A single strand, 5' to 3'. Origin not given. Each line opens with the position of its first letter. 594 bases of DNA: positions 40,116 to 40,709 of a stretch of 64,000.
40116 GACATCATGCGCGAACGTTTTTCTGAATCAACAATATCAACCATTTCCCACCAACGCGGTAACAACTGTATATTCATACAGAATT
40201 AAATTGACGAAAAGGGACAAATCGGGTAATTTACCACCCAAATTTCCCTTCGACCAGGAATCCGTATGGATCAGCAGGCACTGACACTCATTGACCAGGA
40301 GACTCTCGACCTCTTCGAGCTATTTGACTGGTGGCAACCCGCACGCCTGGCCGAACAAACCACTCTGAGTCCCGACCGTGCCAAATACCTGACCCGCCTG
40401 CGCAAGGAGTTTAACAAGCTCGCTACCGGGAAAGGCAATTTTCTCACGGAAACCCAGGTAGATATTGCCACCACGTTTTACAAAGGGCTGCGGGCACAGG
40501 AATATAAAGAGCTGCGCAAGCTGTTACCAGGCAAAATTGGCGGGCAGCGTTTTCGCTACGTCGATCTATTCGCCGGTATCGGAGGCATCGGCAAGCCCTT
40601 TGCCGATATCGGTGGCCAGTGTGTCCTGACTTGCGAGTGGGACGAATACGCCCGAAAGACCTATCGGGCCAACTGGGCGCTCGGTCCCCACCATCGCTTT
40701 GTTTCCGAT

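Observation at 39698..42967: Compact EcoRII-type restriction-modification island with a linked Vsr, inserted between core genes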

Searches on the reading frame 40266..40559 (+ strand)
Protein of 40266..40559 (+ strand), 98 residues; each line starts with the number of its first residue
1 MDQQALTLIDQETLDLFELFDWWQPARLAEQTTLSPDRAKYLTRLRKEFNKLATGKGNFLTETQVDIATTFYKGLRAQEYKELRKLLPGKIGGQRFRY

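Call 70: search_protein_representatives(protein=window:40266-40559:+)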
Query: 98 residues. Proteins with E-value up to 0.001 (for the whole library): 4; up to 1e-10: 2; up to 1e-30: 0. The best 4 are listed.
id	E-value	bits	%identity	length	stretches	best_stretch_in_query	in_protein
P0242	1.6e-22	95.2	50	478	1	1-98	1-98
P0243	1.3e-19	86.0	45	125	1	2-98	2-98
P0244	5.2e-08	48.8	43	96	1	12-71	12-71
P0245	3.0e-04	36.7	54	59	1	15-51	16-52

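Call 76: find_encoding_contigs(protein=P0242, flank=6000, max_places=4)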
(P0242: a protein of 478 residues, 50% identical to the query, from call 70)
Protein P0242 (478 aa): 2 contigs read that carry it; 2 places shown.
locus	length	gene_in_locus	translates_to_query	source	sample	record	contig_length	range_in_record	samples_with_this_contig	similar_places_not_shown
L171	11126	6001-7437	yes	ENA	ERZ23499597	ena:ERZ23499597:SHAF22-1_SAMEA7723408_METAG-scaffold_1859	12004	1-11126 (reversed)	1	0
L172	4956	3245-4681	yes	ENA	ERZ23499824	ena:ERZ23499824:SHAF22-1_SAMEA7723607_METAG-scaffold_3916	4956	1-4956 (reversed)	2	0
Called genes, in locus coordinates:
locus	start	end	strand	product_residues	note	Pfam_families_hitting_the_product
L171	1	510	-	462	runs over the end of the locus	?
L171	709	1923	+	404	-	PF02163:Peptidase_M50, PF00571:CBS (faint)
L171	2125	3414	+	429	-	PF08808:RES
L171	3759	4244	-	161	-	PF18735:HEPN_RiboL-PSP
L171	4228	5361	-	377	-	PF03235:GmrSD_N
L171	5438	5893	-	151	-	PF03852:Vsr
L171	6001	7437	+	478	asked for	PF00145:DNA_methylase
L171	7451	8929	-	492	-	PF15515:MvaI_BcnI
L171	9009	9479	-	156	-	PF19649:DUF6152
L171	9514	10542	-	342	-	-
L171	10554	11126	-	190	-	?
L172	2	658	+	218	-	?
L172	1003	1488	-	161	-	PF18735:HEPN_RiboL-PSP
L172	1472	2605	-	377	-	PF03235:GmrSD_N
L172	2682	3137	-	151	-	PF03852:Vsr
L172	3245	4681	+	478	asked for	PF00145:DNA_methylase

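Call 78: search_protein_families(library=pfam, proteins=[L171:7451-8929:-, L171:5438-5893:-, L171:4228-5361:-], max_evalue=0.01)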
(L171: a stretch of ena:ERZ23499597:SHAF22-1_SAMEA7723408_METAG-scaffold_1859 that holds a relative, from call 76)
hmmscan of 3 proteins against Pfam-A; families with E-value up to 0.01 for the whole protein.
L171:7451-8929:- (492 aa): 1 family
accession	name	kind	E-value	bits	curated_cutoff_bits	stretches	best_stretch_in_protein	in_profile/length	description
PF15515.12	MvaI_BcnI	-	2.4e-40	139.4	25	1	229-480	2-227/227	MvaI/BcnI restriction endonuclease family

L171:5438-5893:- (151 aa): 1 family
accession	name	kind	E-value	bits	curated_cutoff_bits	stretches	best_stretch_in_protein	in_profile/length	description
PF03852.21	Vsr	-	4.6e-31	106.9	27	1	1-73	1-73/74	DNA mismatch endonuclease Vsr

L171:4228-5361:- (377 aa): 1 family
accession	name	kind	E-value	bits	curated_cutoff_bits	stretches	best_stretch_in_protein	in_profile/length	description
PF03235.19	GmrSD_N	-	2.5e-29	103.2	33.2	1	60-208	4-196/199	GmrSD restriction endonuclease, N-terminal domain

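Call 79: predict_structure(alignment_id=A3)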
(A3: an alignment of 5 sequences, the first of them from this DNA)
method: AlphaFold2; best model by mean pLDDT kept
length: 98 residues; sequences in the alignment: 5
mean_pLDDT: 75.9   pTM: 0.66
mean pLDDT of the five models: 75.9, 74.1, 73.3, 71.1, 70.8
residues with pLDDT >= 90: 2; 70-90: 70; 50-70: 12; < 50: 14
segments of 3 or more residues with pLDDT < 50: 1-7, 91-94
pLDDT, mean of each block of 10 residues (from residue 1): 48 84 84 88 89 65 85 86 78 46
secondary structure, 60 per line:
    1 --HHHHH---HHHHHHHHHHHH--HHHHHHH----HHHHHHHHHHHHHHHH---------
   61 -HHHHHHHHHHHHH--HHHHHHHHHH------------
elements in order: H3-7 H11-22 H25-31 H36-51 H62-74 H77-86

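Call 82: find_encoding_contigs(protein=P0243, flank=5000, max_places=4)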
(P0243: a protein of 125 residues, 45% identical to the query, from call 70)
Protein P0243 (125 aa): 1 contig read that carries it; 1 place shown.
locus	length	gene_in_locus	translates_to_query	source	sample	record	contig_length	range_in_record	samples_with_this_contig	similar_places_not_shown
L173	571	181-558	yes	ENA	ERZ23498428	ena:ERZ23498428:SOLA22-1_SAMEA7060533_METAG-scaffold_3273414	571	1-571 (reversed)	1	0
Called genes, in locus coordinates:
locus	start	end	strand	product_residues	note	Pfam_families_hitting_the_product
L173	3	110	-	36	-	?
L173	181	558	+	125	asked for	-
